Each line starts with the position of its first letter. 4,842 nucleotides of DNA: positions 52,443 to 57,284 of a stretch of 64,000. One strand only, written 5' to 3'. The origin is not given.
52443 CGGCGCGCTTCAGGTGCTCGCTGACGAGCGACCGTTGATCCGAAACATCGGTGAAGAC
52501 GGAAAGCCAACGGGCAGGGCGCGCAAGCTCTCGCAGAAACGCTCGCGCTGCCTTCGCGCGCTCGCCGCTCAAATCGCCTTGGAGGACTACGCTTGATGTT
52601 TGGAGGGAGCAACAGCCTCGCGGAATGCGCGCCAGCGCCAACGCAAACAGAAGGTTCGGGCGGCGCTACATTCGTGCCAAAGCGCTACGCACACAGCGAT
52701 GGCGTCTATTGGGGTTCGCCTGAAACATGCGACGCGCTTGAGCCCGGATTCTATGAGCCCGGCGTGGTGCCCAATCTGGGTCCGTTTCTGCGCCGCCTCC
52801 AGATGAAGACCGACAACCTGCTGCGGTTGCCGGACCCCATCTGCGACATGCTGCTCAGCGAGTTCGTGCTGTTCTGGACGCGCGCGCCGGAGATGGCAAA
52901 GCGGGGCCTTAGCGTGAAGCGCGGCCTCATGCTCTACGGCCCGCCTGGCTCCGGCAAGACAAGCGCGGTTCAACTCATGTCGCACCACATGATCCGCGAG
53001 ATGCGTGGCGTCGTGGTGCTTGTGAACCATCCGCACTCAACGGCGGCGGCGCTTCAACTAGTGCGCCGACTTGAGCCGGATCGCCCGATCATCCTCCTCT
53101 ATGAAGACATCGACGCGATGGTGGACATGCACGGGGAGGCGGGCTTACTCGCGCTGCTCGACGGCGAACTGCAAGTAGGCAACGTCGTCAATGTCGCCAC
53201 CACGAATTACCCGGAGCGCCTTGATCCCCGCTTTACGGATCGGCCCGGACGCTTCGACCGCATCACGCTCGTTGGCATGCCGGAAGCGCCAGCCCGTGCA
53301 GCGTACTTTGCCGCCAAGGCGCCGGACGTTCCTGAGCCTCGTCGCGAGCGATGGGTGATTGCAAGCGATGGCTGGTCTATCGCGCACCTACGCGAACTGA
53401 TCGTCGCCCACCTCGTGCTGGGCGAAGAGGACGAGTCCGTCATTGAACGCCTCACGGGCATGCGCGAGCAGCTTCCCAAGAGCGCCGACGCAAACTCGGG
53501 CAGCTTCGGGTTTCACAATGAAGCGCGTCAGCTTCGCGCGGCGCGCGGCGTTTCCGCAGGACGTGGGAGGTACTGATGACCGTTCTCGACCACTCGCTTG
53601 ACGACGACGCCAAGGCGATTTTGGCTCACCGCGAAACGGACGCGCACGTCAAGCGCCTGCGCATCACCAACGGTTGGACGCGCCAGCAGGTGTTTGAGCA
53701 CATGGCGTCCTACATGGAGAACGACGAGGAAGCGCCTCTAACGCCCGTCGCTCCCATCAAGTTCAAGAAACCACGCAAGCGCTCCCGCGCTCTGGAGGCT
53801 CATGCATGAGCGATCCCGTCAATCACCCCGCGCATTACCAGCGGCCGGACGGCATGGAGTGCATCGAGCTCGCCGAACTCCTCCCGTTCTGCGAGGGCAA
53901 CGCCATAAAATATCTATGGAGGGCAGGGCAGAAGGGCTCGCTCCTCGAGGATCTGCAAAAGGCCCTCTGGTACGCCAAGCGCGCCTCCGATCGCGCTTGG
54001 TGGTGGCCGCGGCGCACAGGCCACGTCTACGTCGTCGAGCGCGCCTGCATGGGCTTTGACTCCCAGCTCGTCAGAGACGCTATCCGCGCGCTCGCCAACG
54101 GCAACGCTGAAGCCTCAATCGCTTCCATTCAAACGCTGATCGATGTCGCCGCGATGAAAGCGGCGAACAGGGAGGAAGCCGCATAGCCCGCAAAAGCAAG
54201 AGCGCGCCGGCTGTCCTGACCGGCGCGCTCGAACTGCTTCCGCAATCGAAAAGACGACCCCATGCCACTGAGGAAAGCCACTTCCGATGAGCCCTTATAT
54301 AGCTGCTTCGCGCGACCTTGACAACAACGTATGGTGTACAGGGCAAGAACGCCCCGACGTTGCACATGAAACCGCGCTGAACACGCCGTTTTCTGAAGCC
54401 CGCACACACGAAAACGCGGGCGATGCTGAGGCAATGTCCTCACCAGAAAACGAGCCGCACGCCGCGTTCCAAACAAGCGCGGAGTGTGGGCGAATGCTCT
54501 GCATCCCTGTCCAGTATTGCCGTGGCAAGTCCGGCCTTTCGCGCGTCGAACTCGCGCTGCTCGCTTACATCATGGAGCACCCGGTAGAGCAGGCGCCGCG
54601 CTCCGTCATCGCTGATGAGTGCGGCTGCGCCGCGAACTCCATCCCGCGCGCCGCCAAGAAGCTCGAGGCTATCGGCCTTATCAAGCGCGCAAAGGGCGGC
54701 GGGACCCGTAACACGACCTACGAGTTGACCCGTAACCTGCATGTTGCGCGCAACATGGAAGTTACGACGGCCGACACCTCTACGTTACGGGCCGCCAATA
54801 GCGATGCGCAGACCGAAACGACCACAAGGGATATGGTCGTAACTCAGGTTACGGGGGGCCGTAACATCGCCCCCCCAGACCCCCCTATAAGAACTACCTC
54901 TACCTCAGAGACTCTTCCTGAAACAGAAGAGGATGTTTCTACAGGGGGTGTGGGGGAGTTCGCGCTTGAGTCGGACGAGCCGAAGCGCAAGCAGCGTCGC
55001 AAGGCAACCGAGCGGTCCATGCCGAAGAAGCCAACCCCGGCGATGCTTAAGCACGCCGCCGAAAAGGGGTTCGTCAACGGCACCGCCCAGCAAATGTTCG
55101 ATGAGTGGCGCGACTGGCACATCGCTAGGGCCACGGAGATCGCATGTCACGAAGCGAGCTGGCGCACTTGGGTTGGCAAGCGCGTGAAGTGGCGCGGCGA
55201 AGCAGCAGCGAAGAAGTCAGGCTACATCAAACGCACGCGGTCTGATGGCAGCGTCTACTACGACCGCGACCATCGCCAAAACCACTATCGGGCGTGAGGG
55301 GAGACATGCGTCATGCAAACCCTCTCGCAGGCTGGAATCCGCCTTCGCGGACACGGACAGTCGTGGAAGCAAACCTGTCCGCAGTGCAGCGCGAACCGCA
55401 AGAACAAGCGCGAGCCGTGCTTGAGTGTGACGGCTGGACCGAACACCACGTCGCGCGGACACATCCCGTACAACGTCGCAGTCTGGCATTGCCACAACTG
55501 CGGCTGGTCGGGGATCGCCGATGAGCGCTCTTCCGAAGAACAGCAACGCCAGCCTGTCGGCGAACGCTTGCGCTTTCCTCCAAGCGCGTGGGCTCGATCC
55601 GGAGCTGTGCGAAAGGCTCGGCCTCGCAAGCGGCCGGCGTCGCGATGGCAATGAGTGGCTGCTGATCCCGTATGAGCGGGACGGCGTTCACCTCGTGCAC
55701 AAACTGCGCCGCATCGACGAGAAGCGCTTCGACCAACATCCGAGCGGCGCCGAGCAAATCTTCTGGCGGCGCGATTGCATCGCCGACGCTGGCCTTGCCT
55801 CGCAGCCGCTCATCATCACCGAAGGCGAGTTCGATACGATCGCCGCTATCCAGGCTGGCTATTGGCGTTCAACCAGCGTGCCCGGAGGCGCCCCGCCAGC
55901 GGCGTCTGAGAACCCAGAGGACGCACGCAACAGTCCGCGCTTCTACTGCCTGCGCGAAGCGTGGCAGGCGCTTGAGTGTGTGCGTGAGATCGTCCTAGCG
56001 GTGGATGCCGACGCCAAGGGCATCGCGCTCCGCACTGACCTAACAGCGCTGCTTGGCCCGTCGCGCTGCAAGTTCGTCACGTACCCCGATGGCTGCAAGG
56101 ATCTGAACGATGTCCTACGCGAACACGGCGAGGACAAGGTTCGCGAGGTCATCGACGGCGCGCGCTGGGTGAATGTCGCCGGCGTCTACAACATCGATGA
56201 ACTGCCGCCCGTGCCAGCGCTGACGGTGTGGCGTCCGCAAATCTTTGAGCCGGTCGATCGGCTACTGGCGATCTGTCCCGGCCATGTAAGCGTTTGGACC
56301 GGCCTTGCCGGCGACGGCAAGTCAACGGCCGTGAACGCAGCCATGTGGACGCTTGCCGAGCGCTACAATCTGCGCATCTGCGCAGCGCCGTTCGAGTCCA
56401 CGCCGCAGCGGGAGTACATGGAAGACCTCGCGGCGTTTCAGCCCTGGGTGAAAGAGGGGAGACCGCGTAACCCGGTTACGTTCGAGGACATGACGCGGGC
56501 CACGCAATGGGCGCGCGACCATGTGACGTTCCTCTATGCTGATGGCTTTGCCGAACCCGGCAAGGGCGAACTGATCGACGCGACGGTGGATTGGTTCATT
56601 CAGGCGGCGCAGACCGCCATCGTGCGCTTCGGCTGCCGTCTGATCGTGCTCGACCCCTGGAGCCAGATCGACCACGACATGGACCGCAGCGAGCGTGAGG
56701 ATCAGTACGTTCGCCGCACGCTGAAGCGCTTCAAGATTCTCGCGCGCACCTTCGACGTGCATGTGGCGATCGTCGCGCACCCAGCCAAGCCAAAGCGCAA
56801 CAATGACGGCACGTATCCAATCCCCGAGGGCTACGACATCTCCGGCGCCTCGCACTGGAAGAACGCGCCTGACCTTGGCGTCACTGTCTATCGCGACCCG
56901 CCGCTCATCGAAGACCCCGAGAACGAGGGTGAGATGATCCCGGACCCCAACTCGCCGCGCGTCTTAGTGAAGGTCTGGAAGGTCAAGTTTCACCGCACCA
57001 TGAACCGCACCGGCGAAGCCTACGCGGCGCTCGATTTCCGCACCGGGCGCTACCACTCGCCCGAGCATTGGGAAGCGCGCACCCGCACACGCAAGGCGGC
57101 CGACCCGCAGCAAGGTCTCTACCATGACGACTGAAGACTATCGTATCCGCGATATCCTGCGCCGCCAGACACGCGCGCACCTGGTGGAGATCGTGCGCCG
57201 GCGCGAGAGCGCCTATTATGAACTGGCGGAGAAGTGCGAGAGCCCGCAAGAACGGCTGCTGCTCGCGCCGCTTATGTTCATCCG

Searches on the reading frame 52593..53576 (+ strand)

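Call 68: search_protein_families(library=phrogs, proteins=[window:52593-53576:+], max_evalue=0.001)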
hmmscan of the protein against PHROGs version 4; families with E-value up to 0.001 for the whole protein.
window:52593-53576:+ (327 aa): 7 families
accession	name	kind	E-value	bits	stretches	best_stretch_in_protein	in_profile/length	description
phrog_7485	-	unknown function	2.9e-18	67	1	87-239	205-371/430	-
phrog_10440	-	unknown function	4.5e-11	42.9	1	99-234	222-358/483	-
phrog_3757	-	unknown function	1.2e-08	35.8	1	87-134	104-151/367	-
phrog_30773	-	unknown function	4.1e-07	29.7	1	186-236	291-340/666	-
phrog_2376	-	other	9e-07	29.5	1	110-221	75-183/363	ATPase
phrog_10401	-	other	4.3e-06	26.7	0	101-128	454-479/667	ATPase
phrog_8638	-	unknown function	7e-05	22.6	0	196-241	406-450/568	-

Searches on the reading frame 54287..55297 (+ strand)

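Call 68: search_protein_families(library=phrogs, proteins=[window:54287-55297:+], max_evalue=0.001)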
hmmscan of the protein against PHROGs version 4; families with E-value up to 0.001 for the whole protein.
window:54287-55297:+ (336 aa): 2 families
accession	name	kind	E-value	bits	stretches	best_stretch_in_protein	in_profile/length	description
phrog_270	-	DNA, RNA and nucleotide metabolism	2.7e-05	24.7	1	88-209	49-163/383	replication initiation protein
phrog_391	-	DNA, RNA and nucleotide metabolism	4.3e-05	24.3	1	107-245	42-168/298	replication initiation O-like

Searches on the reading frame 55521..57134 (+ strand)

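Call 68: search_protein_families(library=phrogs, proteins=[window:55521-57134:+], max_evalue=0.001)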
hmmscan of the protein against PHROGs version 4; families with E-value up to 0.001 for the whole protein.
window:55521-57134:+ (537 aa): 6 families
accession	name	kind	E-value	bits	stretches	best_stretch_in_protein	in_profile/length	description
phrog_239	-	DNA, RNA and nucleotide metabolism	1.1e-62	214.1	1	20-525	118-610/801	DNA primase/helicase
phrog_5482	-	unknown function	4.6e-24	85.8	1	249-463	47-253/341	-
phrog_18375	-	DNA, RNA and nucleotide metabolism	4.1e-13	49.5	1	258-512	379-613/644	DNA primase/helicase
phrog_19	-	DNA, RNA and nucleotide metabolism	2.5e-07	30.9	1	353-522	441-588/621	DnaB-like replicative helicase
phrog_47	-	DNA, RNA and nucleotide metabolism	0.00037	20.1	1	13-211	147-334/947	DNA primase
phrog_849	-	DNA, RNA and nucleotide metabolism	0.00072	19.6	0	73-221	220-352/435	DNA primase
